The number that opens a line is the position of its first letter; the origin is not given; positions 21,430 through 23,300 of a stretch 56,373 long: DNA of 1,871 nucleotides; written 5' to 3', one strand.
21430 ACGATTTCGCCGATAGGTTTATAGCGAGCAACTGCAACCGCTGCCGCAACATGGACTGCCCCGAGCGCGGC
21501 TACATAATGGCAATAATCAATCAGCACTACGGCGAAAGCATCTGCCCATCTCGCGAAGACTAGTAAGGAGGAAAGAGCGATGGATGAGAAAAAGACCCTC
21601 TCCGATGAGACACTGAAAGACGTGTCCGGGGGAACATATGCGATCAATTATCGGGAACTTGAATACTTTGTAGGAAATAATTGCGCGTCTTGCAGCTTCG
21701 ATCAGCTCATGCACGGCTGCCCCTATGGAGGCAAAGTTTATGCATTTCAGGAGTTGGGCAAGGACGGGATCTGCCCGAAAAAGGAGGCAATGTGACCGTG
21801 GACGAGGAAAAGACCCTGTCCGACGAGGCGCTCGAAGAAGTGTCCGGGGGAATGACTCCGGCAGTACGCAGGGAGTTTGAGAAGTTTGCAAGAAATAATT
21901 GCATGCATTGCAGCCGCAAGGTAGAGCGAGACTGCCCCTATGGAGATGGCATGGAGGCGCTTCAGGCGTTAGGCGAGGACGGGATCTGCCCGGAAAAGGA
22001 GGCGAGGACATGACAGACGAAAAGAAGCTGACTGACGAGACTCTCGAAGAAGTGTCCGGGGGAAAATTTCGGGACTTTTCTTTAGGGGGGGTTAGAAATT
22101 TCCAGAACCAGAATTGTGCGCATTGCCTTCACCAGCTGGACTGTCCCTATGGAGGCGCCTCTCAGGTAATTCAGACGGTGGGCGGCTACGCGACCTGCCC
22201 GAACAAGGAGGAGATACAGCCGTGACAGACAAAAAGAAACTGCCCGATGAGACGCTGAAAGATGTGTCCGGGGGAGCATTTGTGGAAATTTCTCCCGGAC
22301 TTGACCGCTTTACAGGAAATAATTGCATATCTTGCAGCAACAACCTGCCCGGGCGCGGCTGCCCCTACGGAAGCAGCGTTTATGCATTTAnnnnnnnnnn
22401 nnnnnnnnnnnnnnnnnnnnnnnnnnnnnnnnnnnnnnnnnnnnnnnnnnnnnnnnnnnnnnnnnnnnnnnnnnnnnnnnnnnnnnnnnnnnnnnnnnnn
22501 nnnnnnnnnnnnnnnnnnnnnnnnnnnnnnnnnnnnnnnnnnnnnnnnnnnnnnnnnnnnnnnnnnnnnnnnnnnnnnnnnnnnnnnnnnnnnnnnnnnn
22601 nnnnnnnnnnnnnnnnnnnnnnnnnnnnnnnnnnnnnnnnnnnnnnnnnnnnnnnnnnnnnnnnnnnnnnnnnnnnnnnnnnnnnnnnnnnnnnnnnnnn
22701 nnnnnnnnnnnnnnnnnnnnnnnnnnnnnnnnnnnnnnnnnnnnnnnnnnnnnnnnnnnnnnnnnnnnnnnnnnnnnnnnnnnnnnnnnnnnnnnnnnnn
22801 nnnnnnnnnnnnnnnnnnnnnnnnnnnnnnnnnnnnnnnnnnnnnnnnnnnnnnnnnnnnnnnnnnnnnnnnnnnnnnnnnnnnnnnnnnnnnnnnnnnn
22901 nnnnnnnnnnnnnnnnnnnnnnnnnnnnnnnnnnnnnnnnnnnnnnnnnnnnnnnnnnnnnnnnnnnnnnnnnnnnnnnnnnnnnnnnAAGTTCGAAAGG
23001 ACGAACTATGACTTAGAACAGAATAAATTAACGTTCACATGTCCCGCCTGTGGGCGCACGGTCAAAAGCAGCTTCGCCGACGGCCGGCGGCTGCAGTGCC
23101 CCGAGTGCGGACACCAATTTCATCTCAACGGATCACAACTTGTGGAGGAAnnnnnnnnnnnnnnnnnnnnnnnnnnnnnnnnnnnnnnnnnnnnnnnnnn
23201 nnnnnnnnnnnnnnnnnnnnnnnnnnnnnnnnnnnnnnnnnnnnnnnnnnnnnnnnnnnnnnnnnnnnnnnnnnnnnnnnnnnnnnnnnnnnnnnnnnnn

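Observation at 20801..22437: Conserved four-cysteine scaffold NCxxC ... CP(Y)G ... G-x-CP shared by eight cores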

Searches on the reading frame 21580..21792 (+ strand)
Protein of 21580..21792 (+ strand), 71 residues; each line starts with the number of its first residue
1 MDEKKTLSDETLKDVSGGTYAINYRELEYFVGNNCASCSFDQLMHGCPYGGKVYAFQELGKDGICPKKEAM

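Call 9: search_protein_families(library=ncbifam, max_evalue=1, proteins=[window:21580-21792:+])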
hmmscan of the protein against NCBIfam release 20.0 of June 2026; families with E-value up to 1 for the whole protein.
window:21580-21792:+ (71 aa): 1 family
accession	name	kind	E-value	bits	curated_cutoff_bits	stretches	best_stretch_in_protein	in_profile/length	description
TIGR01847.1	bacteriocin_sig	domain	0.15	12.8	15.7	1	5-18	2-15/15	bacteriocin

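Call 10: search_protein_families(library=pfam, max_evalue=1, proteins=[window:21580-21792:+])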
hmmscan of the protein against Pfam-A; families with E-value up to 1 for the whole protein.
window:21580-21792:+ (71 aa): 0 families

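Call 67: find_homologous_proteins(query=A8, max_evalue=0.001)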
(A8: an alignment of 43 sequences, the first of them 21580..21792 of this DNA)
Query A8 (43 sequences) (71 aa, profile of the alignment): 40 proteins with E <= 0.001 among 1510 candidates.
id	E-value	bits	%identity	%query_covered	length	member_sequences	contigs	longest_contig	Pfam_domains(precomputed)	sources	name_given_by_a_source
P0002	1.6e-20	91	54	99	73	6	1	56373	-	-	-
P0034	1.8e-20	90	46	100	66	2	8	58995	-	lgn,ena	-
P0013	1.2e-19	88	48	100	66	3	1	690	-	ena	-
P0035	2.5e-19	87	42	100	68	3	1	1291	-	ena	-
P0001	2.8e-19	87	97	100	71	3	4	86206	-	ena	-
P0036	1.5e-18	84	37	97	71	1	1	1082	-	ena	-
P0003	2.2e-18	84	63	100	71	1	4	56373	-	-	-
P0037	3.7e-18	83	35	96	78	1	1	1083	-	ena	-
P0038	1.3e-17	81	38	96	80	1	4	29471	-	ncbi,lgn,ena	-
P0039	2.5e-17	80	37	96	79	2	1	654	-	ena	-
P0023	8.0e-16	76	35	94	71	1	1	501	-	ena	-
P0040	8.9e-16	75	39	100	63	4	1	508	-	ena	-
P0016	1.2e-15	75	33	96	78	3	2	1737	-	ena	-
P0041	1.3e-15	75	42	94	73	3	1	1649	-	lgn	-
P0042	1.4e-15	75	38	96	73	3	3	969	-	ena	-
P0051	1.5e-12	65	33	99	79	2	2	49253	-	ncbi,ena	-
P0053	8.7e-12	63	30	79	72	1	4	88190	-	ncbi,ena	-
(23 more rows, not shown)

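Call 69: find_encoding_contigs(protein=P0053, flank=10000, max_places=2)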
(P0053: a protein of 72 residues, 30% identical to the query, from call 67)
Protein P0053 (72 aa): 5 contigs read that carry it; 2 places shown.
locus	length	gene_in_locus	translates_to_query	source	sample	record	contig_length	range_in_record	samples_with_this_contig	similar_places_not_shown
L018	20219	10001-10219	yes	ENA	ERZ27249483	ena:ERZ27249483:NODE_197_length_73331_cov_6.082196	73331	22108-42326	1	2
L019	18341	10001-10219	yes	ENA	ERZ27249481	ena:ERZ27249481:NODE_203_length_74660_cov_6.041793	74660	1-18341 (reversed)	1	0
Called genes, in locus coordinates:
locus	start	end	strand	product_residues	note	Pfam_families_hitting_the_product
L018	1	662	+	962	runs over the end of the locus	-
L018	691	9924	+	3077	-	-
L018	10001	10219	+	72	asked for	-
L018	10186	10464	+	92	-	-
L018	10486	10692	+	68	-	-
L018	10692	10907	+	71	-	-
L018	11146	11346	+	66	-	-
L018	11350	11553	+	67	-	-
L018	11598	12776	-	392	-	PF01757:Acyl_transf_3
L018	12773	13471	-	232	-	PF24675:NpmA (weak), PF02390:Methyltransf_4, PF13649:Methyltransf_25 (weak)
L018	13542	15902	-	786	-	PF01588:tRNA_bind, PF03483:B3_4, PF03484:B5, PF17759:tRNA_synthFbeta, PF03147:FDX-ACB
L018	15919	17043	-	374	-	PF02912:Phe_tRNA-synt_N, PF01409:tRNA-synt_2d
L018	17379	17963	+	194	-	PF13189:Cytidylate_kin2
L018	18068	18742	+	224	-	PF00072:Response_reg, PF00486:Trans_reg_C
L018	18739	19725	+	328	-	PF02518:HATPase_c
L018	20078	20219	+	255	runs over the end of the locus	PF00005:ABC_tran, PF13304:AAA_21 (faint)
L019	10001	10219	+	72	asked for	-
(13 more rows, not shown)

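Call 70: find_encoding_contigs(protein=P0051, flank=10000, max_places=2)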
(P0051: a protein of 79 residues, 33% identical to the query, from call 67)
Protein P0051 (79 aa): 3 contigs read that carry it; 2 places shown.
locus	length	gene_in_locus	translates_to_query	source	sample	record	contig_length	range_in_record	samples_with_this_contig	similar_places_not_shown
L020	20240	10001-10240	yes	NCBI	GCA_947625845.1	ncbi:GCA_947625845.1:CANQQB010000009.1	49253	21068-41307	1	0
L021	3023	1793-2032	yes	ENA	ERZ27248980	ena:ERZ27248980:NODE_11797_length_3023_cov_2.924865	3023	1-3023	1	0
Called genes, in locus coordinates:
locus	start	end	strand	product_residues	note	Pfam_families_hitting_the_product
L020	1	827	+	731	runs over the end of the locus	PF16875:Glyco_hydro_36N, PF02065:Melibiase, PF16874:Glyco_hydro_36C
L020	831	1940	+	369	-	PF00657:Lipase_GDSL (faint), PF13472:Lipase_GDSL_2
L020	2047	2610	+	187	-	PF19701:DUF6199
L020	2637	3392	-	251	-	PF03932:CutC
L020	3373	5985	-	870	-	PF01841:Transglut_core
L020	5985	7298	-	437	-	PF01120:Alpha_L_fucos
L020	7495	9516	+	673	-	PF12913:SH3_6, PF00877:NLPC_P60 (faint), PF00395:SLH (weak)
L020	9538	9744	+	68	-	-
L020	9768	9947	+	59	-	-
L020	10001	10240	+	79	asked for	-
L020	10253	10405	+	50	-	-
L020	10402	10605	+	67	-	PF23458:DUF7130 (faint)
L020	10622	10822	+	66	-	-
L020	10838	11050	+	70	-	-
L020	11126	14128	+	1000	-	PF13229:Beta_helix (faint)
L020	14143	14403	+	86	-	-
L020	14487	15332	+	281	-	PF01740:STAS, PF13466:STAS_2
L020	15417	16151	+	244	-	PF01427:Peptidase_M15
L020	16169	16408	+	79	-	-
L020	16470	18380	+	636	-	PF14501:HATPase_c_5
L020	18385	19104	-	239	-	PF00072:Response_reg, PF04397:LytTR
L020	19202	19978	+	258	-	-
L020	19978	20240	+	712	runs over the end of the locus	PF02743:dCache_1, PF22673:MCP-like_PDC_1, PF00672:HAMP, PF07228:SpoIIE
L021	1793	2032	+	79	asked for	-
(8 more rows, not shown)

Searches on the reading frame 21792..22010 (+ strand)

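Call 9: search_protein_families(library=ncbifam, max_evalue=1, proteins=[window:21792-22010:+])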
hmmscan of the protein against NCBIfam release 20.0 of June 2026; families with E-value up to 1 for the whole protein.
window:21792-22010:+ (73 aa): 2 families
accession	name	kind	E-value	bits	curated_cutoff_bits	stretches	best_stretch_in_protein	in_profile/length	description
TIGR01847.1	bacteriocin_sig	domain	0.066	13.9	15.7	1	7-20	2-15/15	bacteriocin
TIGR03949.1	bact_IIb_cerein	subfamily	0.11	12.3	21.5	1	7-24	2-19/45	class IIb bacteriocin, lactobin A/cerein 7B family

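Call 10: search_protein_families(library=pfam, max_evalue=1, proteins=[window:21792-22010:+])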
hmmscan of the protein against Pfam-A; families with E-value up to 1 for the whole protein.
window:21792-22010:+ (73 aa): 1 family
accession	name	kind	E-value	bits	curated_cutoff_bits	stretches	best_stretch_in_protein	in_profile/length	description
PF24042.1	DUF7351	-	0.034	14.3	31.2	1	8-49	40-81/177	Domain of unknown function (DUF7351)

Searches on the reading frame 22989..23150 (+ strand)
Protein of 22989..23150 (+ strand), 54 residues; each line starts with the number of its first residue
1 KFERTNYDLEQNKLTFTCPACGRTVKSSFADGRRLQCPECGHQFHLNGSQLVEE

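Call 77: predict_structure(alignment_id=A9)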
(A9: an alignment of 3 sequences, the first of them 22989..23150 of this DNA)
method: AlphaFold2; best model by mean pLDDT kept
length: 54 residues; sequences in the alignment: 3
mean_pLDDT: 75.8   pTM: 0.53
mean pLDDT of the five models: 75.8, 69.8, 68.0, 66.9, 65.5
residues with pLDDT >= 90: 0; 70-90: 43; 50-70: 10; < 50: 1
segments of 3 or more residues with pLDDT < 50: none
pLDDT, mean of each block of 10 residues (from residue 1): 66 79 78 75 79 79
secondary structure, 60 per line:
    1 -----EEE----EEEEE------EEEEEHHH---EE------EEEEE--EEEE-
elements in order: E6-8 E13-17 E24-28 E43-47 E50-53

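Call 80: fold_search(model_id=the predicted structure, library=pdb)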
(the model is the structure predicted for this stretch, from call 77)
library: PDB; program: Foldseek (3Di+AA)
matches with E <= 10: 358; with E <= 0.001: 0
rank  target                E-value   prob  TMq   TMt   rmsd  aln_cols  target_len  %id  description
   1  8bbz_AAA              7.5e-01  0.16  0.33  0.23  10.6        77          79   16  Crystal Structure of SilF (apo form) (released 2023-10-25)
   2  9fs9_A                8.0e-01  0.25  0.41  0.29  11.7        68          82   12  Self assembly domain of the surface layer protein of Viridibacillus arvi (aa 765-844) (released 2024-08-28)
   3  4v4n_BW               9.0e-01  0.57  0.46  0.41   4.2        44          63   18  Structure of the Methanococcus jannaschii ribosome-SecYEBeta channel complex (released 2014-07-09)
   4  5edv_B                9.5e-01  0.41  0.48  0.10   7.4        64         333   17  Structure of the HOIP-RBR/UbcH5B~ubiquitin transfer complex (released 2016-01-20)
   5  4ljo_A                1.0e+00  0.66  0.53  0.16   3.1        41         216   20  Structure of an active ligase (HOIP)/ubiquitin transfer complex (released 2013-10-16)
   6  4rt6_B                1.1e+00  0.18  0.34  0.13   7.6        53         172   15  Structure of a complex between hemopexin and hemopexin binding protein (released 2016-05-18)
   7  6fbv_D                1.1e+00  0.13  0.33  0.03  10.1        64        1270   22  Single particle cryo em structure of Mycobacterium tuberculosis RNA polymerase in complex with Fidaxomicin (released 2018-02-28)
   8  1ywy_MODEL_1_A        1.2e+00  0.30  0.41  0.32   8.6        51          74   14  Solution Structure of Pseudomonas aeruginosa Protein PA2021. The Northeast Structural Genomics Consortium Targ (released 2005-04-12)
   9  6npb_A                1.3e+00  0.20  0.41  0.09   8.3        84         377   11  X-ray crystal structure of TmpA, 2-trimethylaminoethylphosphonate hydroxylase, with Fe and 2OG (released 2019-03-06)
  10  4ljp_A                1.4e+00  0.60  0.50  0.15   2.3        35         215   23  Structure of an active ligase (HOIP-H889A)/ubiquitin transfer complex (released 2013-10-16)
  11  9kbo_A                1.4e+00  0.21  0.43  0.10   9.1        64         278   14  Crystal structure of human Shiftless (SFL) containing phosphorylation sites Ser249, Thr250, Thr253 and Ser256 (released 2025-11-19)
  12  7zhg_W                1.6e+00  0.51  0.51  0.47   5.4        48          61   19  High-resolution cryo-EM structure of Pyrococcus abyssi 30S ribosomal subunit bound to mRNA and initiator tRNA anticodo (released 2022-06-29)
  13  9fs9_D                1.6e+00  0.20  0.42  0.30  10.9        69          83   12  Self assembly domain of the surface layer protein of Viridibacillus arvi (aa 765-844) (released 2024-08-28)
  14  1eif                  1.7e+00  0.16  0.39  0.19  10.0        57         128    9  EUKARYOTIC TRANSLATION INITIATION FACTOR 5A FROM METHANOCOCCUS JANNASCHII (released 1998-10-14)
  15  8qcf_K                1.7e+00  0.14  0.36  0.03  11.1        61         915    6  yeast cytoplasmic exosome-Ski2 complex degrading a RNA substrate (released 2024-01-10)
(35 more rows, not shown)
